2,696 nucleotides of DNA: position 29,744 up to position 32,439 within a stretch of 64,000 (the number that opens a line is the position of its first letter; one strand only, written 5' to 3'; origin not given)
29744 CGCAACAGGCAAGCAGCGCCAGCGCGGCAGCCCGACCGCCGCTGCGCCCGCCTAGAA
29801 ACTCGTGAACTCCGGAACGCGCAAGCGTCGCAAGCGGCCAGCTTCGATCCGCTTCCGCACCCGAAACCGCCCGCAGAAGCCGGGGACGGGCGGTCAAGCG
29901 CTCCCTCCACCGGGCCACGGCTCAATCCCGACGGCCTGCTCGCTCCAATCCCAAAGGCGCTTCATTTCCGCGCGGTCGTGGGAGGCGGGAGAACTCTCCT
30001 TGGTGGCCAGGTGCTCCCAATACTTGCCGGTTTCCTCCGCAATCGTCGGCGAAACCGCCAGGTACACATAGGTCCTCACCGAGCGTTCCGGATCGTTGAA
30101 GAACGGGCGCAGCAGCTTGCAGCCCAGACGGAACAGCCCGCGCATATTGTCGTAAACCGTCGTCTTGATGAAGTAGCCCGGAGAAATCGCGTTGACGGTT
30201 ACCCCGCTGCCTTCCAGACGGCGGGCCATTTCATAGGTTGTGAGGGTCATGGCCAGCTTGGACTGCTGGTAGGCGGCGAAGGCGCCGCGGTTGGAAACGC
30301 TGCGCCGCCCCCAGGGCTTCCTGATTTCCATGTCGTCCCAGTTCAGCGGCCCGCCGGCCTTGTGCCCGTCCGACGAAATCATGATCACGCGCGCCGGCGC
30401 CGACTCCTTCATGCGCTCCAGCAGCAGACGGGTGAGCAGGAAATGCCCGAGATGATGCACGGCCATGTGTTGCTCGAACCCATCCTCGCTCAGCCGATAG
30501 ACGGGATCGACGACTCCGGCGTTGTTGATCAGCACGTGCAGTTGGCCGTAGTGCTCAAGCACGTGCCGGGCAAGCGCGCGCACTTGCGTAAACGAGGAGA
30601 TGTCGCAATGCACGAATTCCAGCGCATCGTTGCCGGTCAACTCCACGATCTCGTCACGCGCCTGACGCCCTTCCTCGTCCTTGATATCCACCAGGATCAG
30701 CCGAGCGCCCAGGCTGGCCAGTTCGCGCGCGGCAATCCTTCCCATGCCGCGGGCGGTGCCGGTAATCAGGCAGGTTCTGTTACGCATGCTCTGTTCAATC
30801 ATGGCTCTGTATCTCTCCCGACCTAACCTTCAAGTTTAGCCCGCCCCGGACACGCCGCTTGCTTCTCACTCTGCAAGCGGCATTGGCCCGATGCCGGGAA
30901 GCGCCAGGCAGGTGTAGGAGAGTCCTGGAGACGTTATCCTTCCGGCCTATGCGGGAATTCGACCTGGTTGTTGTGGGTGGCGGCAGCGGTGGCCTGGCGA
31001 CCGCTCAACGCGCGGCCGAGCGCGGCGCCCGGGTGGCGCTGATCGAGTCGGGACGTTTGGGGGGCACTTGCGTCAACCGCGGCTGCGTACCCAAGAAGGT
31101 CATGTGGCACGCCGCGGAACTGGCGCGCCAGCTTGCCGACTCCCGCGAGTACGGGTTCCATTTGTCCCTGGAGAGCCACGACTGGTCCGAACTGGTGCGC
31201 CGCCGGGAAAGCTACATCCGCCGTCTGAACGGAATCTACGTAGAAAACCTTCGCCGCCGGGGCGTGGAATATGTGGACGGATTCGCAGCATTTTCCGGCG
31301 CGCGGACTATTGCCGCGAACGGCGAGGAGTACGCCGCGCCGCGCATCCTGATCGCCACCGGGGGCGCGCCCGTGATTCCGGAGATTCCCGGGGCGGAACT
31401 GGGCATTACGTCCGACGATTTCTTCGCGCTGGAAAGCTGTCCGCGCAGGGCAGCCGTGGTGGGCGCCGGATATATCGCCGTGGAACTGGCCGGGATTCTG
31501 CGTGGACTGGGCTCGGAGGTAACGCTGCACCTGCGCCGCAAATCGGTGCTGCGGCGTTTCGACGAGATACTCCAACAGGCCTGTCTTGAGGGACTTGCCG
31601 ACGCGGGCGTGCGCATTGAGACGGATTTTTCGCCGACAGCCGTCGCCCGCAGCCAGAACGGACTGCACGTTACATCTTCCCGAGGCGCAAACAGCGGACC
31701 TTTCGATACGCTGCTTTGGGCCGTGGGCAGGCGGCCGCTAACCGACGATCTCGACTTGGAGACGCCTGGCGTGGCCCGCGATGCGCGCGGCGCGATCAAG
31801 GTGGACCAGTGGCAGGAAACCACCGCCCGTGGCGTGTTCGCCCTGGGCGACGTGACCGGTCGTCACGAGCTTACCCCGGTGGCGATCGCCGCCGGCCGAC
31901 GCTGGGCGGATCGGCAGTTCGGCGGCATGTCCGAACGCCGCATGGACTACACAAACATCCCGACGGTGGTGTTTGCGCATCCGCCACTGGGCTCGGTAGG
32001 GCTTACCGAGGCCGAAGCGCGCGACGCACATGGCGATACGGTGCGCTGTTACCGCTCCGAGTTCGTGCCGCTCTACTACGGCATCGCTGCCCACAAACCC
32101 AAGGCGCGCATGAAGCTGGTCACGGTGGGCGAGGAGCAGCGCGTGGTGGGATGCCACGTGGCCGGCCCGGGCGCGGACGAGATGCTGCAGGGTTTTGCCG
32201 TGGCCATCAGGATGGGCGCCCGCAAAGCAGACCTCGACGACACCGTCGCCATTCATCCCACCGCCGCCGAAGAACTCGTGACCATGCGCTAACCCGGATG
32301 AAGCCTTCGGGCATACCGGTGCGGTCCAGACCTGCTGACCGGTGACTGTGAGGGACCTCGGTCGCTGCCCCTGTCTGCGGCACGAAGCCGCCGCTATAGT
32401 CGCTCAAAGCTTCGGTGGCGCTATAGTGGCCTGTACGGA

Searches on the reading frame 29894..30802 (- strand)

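Call 17: search_protein_families(library=pfam, proteins=[window:29894-30802:-], max_evalue=0.01)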
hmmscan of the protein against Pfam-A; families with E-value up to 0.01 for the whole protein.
window:29894-30802:- (302 aa): 4 families
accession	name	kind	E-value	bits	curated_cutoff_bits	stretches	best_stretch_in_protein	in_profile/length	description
PF00106.31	adh_short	-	1.2e-36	126.5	26.6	2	10-150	2-142/195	short chain dehydrogenase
PF13561.12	adh_short_C2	-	1e-30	107.5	27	2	15-153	1-139/236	Enoyl-(Acyl carrier protein) reductase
PF08659.16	KR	-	1.8e-09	38.2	22.6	1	10-144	2-136/180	KR domain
PF01370.27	Epimerase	-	0.00016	21.7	20.9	1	12-194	2-158/240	NAD dependent epimerase/dehydratase family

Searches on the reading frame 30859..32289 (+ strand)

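Call 17: search_protein_families(library=pfam, proteins=[window:30859-32289:+], max_evalue=0.01)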
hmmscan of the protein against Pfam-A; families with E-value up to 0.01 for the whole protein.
window:30859-32289:+ (477 aa): 14 families
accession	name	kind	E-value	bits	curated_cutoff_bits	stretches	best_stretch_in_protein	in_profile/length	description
PF07992.20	Pyr_redox_2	-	3.8e-63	214.1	26.1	1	34-346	1-291/291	Pyridine nucleotide-disulphide oxidoreductase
PF02852.28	Pyr_redox_dim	-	7.9e-33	113.4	25.3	1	367-476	1-109/110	Pyridine nucleotide-disulphide oxidoreductase, dimerisation domain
PF00070.33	Pyr_redox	-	6.7e-19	68.6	22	1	197-268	1-72/82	Pyridine nucleotide-disulphide oxidoreductase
PF13738.12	Pyr_redox_3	-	1.1e-13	51.6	30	1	149-330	114-305/305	Pyridine nucleotide-disulphide oxidoreductase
PF12831.13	FAD_oxidored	-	6.8e-09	35.9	27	1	35-86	1-53/416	FAD dependent oxidoreductase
PF00890.30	FAD_binding_2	-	4.8e-06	26.5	20.4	1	35-69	1-36/414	FAD binding domain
PF13450.12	NAD_binding_8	-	7.6e-06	26.6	21.9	1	38-71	1-35/68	NAD(P)-binding Rossmann-like domain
PF03486.20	HI0933_like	-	1.3e-05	25.2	50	1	35-66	2-33/244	HI0933-like protein Rossmann domain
PF01266.30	DAO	-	1.6e-05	25.1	27.9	1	35-115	1-76/353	FAD dependent oxidoreductase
PF01262.27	AlaDh_PNT_C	-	7.1e-05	22.8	23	0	196-245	29-78/214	Alanine dehydrogenase/PNT, C-terminal domain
PF01134.28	GIDA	-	0.00063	19.4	22.1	1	35-80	1-44/391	Glucose inhibited division protein A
PF01946.23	Thi4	-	0.0011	18.7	26.2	1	32-72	16-58/235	Thi4 family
PF02826.25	2-Hacid_dh_C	-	0.0085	15.9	25.1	0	195-230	36-71/178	D-isomer specific 2-hydroxyacid dehydrogenase, NAD binding domain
PF13241.12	NAD_binding_7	-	0.0086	17.1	22.1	0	31-65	5-39/104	Putative NAD(P)-binding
